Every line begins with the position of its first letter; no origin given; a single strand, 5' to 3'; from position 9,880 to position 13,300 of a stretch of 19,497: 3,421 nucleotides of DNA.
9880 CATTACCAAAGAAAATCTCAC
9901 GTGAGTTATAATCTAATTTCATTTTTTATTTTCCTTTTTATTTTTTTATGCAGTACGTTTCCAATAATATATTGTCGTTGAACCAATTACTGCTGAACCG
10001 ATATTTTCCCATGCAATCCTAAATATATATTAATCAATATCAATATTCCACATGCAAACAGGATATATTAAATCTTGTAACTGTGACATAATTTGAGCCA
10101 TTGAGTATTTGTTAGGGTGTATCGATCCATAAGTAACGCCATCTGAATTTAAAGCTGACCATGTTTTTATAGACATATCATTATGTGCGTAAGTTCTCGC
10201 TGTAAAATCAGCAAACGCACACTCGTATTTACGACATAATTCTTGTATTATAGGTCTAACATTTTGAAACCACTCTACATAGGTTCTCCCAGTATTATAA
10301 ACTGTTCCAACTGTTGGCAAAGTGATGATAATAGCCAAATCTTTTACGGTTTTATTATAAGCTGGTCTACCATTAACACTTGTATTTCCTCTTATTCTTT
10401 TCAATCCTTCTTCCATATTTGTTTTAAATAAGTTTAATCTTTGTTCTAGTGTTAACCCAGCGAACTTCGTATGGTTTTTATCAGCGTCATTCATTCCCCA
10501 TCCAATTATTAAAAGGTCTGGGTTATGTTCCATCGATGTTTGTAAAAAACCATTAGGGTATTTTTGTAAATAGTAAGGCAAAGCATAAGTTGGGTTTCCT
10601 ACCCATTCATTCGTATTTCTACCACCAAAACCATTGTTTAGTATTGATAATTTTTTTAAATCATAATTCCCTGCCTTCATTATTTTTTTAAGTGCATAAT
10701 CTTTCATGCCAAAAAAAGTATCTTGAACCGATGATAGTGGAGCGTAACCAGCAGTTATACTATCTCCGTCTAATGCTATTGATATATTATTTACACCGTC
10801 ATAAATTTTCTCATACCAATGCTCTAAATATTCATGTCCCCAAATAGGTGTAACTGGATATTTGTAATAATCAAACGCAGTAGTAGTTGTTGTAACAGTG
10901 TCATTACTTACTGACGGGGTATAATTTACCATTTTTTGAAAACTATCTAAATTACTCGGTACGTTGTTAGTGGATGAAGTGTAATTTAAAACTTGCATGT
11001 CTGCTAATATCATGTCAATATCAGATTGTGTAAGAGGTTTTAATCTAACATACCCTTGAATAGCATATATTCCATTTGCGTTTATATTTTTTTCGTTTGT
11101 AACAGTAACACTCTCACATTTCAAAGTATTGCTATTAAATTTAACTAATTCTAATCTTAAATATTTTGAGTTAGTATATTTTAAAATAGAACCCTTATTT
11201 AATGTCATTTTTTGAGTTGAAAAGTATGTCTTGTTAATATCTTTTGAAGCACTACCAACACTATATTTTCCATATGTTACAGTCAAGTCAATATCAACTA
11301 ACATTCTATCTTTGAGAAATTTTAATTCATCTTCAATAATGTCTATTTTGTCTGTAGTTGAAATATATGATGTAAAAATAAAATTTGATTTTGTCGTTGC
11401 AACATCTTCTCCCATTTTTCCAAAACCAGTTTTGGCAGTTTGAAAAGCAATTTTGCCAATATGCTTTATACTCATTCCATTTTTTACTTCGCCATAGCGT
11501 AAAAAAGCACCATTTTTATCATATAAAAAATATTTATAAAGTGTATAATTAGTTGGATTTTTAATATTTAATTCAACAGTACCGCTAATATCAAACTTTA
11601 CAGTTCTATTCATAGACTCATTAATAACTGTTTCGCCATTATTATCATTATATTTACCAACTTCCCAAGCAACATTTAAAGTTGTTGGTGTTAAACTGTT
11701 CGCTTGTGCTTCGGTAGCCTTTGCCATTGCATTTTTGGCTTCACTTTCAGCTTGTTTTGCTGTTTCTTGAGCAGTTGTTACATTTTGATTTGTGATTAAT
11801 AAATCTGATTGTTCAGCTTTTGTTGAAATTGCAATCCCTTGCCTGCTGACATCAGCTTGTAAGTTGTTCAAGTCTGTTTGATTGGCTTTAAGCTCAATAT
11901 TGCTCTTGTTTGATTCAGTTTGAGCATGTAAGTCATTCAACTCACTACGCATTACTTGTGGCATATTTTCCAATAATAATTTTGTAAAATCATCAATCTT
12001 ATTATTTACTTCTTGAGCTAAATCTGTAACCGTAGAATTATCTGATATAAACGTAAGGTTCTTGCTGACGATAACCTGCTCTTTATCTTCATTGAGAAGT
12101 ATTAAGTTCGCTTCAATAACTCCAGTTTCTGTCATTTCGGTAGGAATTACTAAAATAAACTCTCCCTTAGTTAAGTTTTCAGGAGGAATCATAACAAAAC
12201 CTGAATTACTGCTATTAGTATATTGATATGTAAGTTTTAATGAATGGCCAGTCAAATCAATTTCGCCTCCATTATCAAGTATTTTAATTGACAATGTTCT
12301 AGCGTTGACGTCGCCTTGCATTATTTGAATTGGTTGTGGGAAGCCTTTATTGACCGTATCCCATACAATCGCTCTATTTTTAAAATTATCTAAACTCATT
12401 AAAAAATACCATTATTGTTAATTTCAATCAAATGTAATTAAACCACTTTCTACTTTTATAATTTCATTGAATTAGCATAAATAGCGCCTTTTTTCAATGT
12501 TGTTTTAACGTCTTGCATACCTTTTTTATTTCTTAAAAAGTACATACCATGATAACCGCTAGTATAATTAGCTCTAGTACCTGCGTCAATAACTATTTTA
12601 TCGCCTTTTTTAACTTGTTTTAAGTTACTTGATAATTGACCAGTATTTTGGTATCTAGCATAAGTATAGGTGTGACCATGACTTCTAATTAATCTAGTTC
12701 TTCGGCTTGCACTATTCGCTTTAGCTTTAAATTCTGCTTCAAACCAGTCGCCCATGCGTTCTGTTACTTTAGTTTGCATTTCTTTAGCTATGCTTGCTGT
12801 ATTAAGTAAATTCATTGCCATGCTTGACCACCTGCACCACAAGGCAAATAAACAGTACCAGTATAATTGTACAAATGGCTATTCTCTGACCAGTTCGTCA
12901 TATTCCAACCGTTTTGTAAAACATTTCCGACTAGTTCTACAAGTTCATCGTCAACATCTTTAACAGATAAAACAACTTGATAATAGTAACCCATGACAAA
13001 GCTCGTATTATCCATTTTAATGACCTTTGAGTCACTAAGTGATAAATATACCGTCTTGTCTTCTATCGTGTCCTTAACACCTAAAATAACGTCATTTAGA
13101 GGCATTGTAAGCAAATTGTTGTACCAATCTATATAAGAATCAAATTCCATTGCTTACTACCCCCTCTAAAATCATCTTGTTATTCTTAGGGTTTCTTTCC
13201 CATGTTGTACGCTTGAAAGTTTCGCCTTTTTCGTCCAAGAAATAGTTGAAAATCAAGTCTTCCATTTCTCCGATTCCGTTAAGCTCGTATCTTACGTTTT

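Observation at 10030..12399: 789-aa neck-position protein with a coiled-coil stalk and C-terminal SGNH/GDSL esterase domain: candidate enzymatic collar or whisker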

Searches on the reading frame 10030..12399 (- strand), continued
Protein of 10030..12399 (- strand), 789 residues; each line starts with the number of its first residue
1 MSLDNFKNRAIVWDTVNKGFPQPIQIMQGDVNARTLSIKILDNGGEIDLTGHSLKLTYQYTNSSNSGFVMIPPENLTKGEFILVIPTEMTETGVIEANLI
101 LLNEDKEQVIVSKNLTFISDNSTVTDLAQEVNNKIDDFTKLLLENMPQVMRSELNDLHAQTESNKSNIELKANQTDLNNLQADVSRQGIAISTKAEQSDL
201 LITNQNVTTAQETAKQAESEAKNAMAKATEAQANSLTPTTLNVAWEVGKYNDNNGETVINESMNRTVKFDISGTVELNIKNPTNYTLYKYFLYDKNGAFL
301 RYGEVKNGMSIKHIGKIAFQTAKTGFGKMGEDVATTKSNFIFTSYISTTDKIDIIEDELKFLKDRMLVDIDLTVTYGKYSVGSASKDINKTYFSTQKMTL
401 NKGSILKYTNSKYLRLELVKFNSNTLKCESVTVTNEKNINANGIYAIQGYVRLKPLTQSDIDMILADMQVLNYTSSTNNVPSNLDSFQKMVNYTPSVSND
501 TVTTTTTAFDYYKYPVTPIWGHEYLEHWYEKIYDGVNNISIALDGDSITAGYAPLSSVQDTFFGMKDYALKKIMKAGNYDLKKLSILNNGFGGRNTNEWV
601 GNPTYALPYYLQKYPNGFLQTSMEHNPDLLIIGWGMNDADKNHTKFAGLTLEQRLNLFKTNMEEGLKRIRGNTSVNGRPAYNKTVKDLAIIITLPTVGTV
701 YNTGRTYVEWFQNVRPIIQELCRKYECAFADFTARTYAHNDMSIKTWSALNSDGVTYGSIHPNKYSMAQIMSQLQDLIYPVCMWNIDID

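Call 63: list_cluster_members(proteins=[window:10030-12399:-, P0170, P0161])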
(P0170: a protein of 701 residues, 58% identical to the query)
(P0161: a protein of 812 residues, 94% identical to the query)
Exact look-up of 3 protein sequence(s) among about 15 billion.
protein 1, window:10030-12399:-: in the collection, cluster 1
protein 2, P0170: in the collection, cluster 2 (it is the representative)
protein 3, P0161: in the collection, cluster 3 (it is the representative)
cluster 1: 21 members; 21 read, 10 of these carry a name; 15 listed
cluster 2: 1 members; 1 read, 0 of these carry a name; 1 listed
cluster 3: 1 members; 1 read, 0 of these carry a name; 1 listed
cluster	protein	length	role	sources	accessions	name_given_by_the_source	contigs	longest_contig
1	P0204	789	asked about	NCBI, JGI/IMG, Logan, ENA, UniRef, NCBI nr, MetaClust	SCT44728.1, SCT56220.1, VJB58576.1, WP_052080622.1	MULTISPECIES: SGNH/GDSL hydrolase family protein [Bacteria] | Neck passage structure n=18 Tax=Bacteria TaxID=2 RepID=A0A1D4S940_9STAP | status=active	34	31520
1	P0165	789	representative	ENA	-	-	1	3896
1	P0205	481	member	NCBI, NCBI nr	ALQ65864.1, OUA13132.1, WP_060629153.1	SGNH/GDSL hydrolase family protein [Bacillus thuringiensis]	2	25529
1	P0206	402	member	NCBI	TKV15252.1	SGNH/GDSL hydrolase family protein, partial [Citrobacter sp. TBCS-11]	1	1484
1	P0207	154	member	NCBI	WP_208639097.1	hypothetical protein, partial [Staphylococcus pseudoxylosus]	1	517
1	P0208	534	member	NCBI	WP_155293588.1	SGNH/GDSL hydrolase family protein, partial [Comamonas testosteroni]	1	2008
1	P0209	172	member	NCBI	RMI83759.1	hypothetical protein D9V42_14795, partial [Staphylococcus pseudoxylosus]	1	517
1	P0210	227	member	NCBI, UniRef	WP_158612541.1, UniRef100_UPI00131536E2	hypothetical protein, partial [Leptotrichia sp. OH3620_COT-345] | hypothetical protein n=1 Tax=Leptotrichia sp. OH3620_COT-345 TaxID=2491048 ...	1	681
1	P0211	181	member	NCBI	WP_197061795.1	hypothetical protein, partial [Enterobacter sp. ZOR0014]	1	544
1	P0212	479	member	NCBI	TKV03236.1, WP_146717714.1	SGNH/GDSL hydrolase family protein, partial [Citrobacter sp. TBCS-14]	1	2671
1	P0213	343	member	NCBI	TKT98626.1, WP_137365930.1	SGNH/GDSL hydrolase family protein, partial [Citrobacter sp. TBCS-15]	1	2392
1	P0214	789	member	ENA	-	-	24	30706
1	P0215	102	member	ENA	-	-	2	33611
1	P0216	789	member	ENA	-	-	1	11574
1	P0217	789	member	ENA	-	-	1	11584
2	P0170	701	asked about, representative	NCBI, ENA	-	-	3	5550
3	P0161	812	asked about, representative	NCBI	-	-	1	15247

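Call 67: search_protein_families(library=phrogs, proteins=[L004:12660-12965:+, L004:6334-7095:+, L006:2987-3253:+], max_evalue=0.001)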
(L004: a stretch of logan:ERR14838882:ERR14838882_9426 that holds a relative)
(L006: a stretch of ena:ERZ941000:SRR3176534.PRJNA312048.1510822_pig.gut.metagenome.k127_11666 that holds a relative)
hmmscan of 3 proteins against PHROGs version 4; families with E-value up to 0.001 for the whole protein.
L004:12660-12965:+ (101 aa): 3 families
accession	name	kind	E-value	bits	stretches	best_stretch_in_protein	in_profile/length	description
phrog_6453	-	unknown function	1.6e-60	202.9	1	1-100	1-100/100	-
phrog_4105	-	unknown function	0.00011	23.4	0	14-94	5-95/103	-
phrog_4257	-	unknown function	0.00028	22.1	0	67-94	103-130/138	-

L004:6334-7095:+ (253 aa): 3 families
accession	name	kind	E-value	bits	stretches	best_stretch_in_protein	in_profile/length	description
phrog_33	-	tail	3.7e-36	126.4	1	1-250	16-275/651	distal tail protein Dit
phrog_5163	-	tail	3.3e-24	86.4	1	1-151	2-151/309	minor tail protein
phrog_202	-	tail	3.2e-23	83.4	1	1-154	1-156/523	distal tail protein Dit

L006:2987-3253:+ (88 aa): 0 families

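Call 75: find_encoding_contigs(protein=window:10030-12399:-, flank=1000, max_places=10)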
Protein window:10030-12399:- (789 aa): 24 contigs read that carry it; 8 places shown.
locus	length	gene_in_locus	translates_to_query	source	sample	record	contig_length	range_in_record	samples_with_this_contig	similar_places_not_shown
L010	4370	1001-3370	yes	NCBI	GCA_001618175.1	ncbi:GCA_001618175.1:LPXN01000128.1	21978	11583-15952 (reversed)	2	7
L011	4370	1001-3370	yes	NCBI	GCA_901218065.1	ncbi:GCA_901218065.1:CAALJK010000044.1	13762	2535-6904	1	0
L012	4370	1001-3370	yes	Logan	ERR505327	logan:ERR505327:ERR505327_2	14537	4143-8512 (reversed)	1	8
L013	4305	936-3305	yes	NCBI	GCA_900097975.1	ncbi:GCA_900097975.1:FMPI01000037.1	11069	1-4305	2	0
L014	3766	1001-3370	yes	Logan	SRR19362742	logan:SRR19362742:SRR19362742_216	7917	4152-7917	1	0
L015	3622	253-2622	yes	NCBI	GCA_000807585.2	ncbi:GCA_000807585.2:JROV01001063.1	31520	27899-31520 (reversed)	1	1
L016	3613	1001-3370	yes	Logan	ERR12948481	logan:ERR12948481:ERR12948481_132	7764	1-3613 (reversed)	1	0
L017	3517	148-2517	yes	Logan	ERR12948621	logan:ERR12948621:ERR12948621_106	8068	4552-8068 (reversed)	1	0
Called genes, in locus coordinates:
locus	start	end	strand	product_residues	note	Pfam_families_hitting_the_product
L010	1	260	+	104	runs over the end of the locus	PF25714:Phage_HCP1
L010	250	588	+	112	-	PF26825:HCP2_Skunalikevirus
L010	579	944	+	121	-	PF25685:Skunalike_TailTerm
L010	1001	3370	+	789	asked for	PF10651:BppU_N, PF00657:Lipase_GDSL (weak), PF13472:Lipase_GDSL_2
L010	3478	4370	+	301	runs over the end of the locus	PF06488:L_lac_phage_MSP, PF20608:Phage_tube_C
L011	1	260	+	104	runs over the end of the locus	PF25714:Phage_HCP1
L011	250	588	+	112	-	PF26825:HCP2_Skunalikevirus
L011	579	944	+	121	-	PF25685:Skunalike_TailTerm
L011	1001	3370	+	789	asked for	PF10651:BppU_N, PF00657:Lipase_GDSL (weak), PF13472:Lipase_GDSL_2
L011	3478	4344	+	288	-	-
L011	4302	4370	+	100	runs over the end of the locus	PF20608:Phage_tube_C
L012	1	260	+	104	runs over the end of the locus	PF25714:Phage_HCP1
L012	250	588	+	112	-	PF26825:HCP2_Skunalikevirus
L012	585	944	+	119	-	PF25685:Skunalike_TailTerm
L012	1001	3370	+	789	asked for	PF10651:BppU_N, PF00657:Lipase_GDSL (weak), PF13472:Lipase_GDSL_2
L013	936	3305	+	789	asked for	PF10651:BppU_N, PF00657:Lipase_GDSL (weak), PF13472:Lipase_GDSL_2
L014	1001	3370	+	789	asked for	PF10651:BppU_N, PF00657:Lipase_GDSL (weak), PF13472:Lipase_GDSL_2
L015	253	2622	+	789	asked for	PF10651:BppU_N, PF00657:Lipase_GDSL (weak), PF13472:Lipase_GDSL_2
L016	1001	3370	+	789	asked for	PF10651:BppU_N, PF00657:Lipase_GDSL (weak), PF13472:Lipase_GDSL_2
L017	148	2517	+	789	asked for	PF10651:BppU_N, PF00657:Lipase_GDSL (weak), PF13472:Lipase_GDSL_2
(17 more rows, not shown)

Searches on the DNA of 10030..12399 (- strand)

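Call 7: search_dna_similar(query=window:10030-12399:-, collection=phages, mode=near, max_rows=30)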
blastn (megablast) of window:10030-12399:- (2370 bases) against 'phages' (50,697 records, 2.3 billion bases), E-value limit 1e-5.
Records with a match: 277; places in all: 280; records where one place covers at least 80% of the query: 53.
Best place of each record, by identity: 95-99% 61; 90-95% 89; 80-90% 123; 60-80% 4.
By first word of the organism name: Lactococcus 276; Bacteriophage 1.
By host as written in the record: Lactococcus lactis 163; Lactococcus lactis subsp. cremoris CA-49 42; - 19; Lactococcus lactis SMQ-404 8; Lactococcus lactis subsp. cremoris 6; Lactococcus lactis subsp. lactis Il1403 5; Lactococcus lactis 3107 5; Lactococcus sp. 3; and 16 more.
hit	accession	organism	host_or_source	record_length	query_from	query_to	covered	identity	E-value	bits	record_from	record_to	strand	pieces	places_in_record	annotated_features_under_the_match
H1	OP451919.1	Lactococcus phage BM21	Lactococcus lactis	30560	1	2370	100%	98.2%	0e+0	4145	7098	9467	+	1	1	neck passage structure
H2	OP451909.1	Lactococcus phage AF6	Lactococcus lactis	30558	1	2370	100%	98.1%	0e+0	4133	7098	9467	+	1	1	neck passage structure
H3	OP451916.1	Lactococcus phage BM12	Lactococcus lactis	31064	1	2370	100%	98.1%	0e+0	4165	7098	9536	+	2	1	neck passage structure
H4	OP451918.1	Lactococcus phage BM19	Lactococcus lactis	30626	1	2370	100%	98.1%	0e+0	4165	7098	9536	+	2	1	neck passage structure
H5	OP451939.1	Lactococcus phage JS3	Lactococcus lactis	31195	1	2370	100%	98.1%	0e+0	4165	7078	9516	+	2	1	neck passage structure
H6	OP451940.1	Lactococcus phage JS4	Lactococcus lactis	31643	1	2370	100%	98.1%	0e+0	4165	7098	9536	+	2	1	neck passage structure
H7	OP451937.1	Lactococcus phage JG8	Lactococcus lactis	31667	1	2370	100%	98.0%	0e+0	4155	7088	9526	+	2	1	neck passage structure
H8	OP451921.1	Lactococcus phage CB30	Lactococcus lactis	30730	1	2370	100%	98.0%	0e+0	4154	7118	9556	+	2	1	neck passage structure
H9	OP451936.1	Lactococcus phage JG7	Lactococcus lactis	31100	1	2370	100%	98.0%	0e+0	4154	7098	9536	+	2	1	neck passage structure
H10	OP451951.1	Lactococcus phage RM9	Lactococcus lactis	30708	1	2370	100%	98.0%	0e+0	4154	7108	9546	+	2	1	neck passage structure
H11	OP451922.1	Lactococcus phage DM7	Lactococcus lactis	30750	1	2370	100%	98.0%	0e+0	4149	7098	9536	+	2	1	neck passage structure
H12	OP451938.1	Lactococcus phage JS2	Lactococcus lactis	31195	1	2370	100%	98.0%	0e+0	4149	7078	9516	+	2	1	neck passage structure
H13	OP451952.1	Lactococcus phage RM10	Lactococcus lactis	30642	1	2370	100%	98.0%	0e+0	4149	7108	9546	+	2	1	neck passage structure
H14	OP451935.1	Lactococcus phage JG6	Lactococcus lactis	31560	1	2370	100%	97.9%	0e+0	4144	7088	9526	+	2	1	neck passage structure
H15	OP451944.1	Lactococcus phage MoD1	Lactococcus lactis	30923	1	2370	100%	97.5%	0e+0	4093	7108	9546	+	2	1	neck passage structure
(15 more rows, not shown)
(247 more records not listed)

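Call 16: get_annotated_region(hit=H1, flank=8000)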
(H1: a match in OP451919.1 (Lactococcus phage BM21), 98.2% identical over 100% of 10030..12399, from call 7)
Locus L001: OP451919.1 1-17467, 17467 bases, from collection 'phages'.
description: Lactococcus phage BM21, complete genome.
organism: Lactococcus phage BM21 (NCBI taxid 2980039)
taxonomy: Viruses
host: Lactococcus lactis; source: cheese plant; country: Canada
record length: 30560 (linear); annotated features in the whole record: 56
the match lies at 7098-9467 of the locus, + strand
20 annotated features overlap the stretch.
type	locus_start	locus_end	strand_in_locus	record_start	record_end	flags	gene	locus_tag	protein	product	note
CDS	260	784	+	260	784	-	-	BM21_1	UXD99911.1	terminase small subunit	-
CDS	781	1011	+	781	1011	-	-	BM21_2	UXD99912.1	hypothetical protein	-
CDS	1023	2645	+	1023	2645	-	-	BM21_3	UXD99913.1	terminase large subunit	-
CDS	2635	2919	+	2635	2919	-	-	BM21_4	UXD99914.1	HNH endonuclease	-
CDS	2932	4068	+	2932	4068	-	-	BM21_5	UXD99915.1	portal protein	-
CDS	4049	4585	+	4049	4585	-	-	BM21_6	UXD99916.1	protease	-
CDS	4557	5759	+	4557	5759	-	-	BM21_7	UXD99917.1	major capsid protein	-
CDS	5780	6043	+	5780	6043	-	-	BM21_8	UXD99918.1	structural protein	-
CDS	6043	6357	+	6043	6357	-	-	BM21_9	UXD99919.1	structural protein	-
CDS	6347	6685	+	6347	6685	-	-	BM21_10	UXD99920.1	structural protein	-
CDS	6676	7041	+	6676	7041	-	-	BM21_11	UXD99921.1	structural protein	-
CDS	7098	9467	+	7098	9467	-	-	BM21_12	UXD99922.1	neck passage structure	-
CDS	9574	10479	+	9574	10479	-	-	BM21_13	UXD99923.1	major tail protein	-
CDS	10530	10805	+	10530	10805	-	-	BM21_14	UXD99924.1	structural protein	-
CDS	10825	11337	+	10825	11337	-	-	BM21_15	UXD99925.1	structural protein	-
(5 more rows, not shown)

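Call 65: search_dna_similar(query=L004:1-10000:+, collection=phages, mode=near, max_rows=8)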
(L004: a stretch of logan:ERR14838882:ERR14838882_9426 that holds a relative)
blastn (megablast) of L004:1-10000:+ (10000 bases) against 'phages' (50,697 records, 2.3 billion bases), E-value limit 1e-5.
Records with a match: 66; places in all: 68; records where one place covers at least 80% of the query: 12.
Best place of each record, by identity: 90-95% 65; 80-90% 1.
By first word of the organism name: Lactococcus 34; Streptococcus 22; Bacteriophage 10.
By host as written in the record: - 15; Streptococcus thermophilus 14; Lactococcus lactis 13; Streptococcus thermophilus ST64987 8; Lactococcus lactis DGCC7180 2; Lactococcus cremoris DGCC6073 2; Lactococcus lactis subsp. cremoris TIFN6 1; Lactococcus lactis F7/2 1; and 10 more.
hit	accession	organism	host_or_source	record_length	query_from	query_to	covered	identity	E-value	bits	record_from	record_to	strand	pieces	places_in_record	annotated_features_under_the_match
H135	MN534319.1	Lactococcus phage proPhi6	Lactococcus lactis subsp. cremoris TIFN6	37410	1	9986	96%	93.8%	0e+0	14506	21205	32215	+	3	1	membrane protein | tape-measure protein | transposase | major capsid protein | distal tail protein | and 8 other names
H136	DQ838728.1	Lactococcus phage P335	Lactococcus lactis F7/2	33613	1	9986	91%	93.9%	0e+0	13664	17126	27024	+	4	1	putative tail associated lysin | putative tape measure protein | major capsid protein | putative distal tail protein | putative major tail protein | and 3 other names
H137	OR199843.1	Lactococcus phage P335ev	Lactococcus sp.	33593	1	9986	91%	93.8%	0e+0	13643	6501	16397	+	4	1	record has no annotation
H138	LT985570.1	Bacteriophage sp.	-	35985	1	10000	91%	93.1%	0e+0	13345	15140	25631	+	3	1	record has no annotation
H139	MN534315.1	Lactococcus phage proPhi1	Lactotoccus lactis subsp. cremoris TIFN1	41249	1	9986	85%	94.1%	0e+0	12856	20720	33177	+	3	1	tail fiber protein | tape measure protein | transposase/integrase | tail length tape-measure protein | major capsid protein | and 11 other names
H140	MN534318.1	Lactococcus phage proPhi5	Lactococcus lactis subsp. cremoris TIFN5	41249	1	9986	85%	94.1%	0e+0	12856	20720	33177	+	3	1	tail fiber protein | tape measure protein | transposase/integrase | tail length tape-measure protein | major capsid protein | and 11 other names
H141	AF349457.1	Lactococcus phage ul36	-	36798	1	9986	81%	93.5%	0e+0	12029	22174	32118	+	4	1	structural protein (x3) | putative tape-measure protein | major capsid protein | major tail protein | putative scaffolding protein | and 1 other names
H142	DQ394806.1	Lactococcus phage ul36.k1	Lactococcus lactis SMQ-86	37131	1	9986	81%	93.5%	0e+0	12029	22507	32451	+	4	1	putative anti-receptor protein | putative tape measure protein | putative major capsid protein | unknown (x6) | putative major tail protein | and 2 other names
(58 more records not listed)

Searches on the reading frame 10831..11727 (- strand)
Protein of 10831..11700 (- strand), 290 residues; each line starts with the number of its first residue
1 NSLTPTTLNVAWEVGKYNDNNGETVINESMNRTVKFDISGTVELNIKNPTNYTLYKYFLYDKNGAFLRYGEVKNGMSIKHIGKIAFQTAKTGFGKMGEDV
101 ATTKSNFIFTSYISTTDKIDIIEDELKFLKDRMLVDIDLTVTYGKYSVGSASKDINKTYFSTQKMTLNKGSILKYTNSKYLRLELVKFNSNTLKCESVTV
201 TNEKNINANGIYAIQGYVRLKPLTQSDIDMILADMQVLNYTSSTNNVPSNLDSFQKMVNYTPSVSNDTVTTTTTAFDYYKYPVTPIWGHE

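Call 22: find_homologous_proteins(query=window:10831-11700:-, max_evalue=0.001)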
Query window:10831-11700:- (290 aa): 2 proteins with E <= 0.001 among 585 candidates.
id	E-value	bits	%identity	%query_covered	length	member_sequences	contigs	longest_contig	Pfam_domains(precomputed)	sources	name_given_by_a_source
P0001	2.2e-118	413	93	72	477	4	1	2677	PF13472.13,PF00657.29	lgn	-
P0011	5.0e-50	189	100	31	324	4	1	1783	PF10651.16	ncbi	ncbi:BppU family phage baseplate upper protein, partial [Citrobacter sp. TBCS-14]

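Call 57: predict_structure(alignment_id=A4)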
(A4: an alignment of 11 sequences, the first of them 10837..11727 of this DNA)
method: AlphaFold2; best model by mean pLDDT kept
length: 297 residues; sequences in the alignment: 11
mean_pLDDT: 45.1   pTM: 0.32
mean pLDDT of the five models: 45.1, 39.8, 39.5, 38.9, 38.7
residues with pLDDT >= 90: 0; 70-90: 19; 50-70: 92; < 50: 186
segments of 3 or more residues with pLDDT < 50: 1-27, 31-60, 99-152, 167-171, 185-189, 227-231, 239-297
pLDDT, mean of each block of 10 residues (from residue 1): 30 31 44 37 30 41 62 68 57 56 35 33 28 27 32 62 56 60 52 67 64 69 56 51 40 30 31 35 36 30
secondary structure, 60 per line:
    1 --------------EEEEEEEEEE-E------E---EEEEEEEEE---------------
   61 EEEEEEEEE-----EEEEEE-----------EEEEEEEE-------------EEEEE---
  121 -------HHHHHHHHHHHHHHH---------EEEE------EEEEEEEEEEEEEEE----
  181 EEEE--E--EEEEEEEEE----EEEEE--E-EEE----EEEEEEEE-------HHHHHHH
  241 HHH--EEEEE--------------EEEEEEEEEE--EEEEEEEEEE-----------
elements in order: E15-24 E37-45 E61-69 E75-80 E92-99 E113-117 H128-142 E152-155 E162-176 E181-184 E190-198 E203-207 E212-214 E219-226 H234-243 E246-250 E265-274 E277-286

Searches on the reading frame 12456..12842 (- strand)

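Call 12: search_protein_families(library=phrogs, proteins=[window:12456-12842:-], max_evalue=0.00001)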
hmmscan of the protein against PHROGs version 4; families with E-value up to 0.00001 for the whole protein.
window:12456-12842:- (128 aa): 1 family
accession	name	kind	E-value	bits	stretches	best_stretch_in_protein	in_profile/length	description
phrog_1440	-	head and packaging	2.1e-78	261.2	1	8-128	1-121/121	virion structural protein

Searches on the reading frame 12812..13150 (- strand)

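Call 12: search_protein_families(library=phrogs, proteins=[window:12812-13150:-], max_evalue=0.00001)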
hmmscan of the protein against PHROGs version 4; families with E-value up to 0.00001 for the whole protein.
window:12812-13150:- (112 aa): 2 families
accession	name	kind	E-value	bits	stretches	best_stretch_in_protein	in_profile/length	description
phrog_1484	-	head and packaging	1.7e-75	251.7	1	1-112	2-113/113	virion structural protein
phrog_15944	-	head and packaging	6.5e-13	49.3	1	66-90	2-26/45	virion structural protein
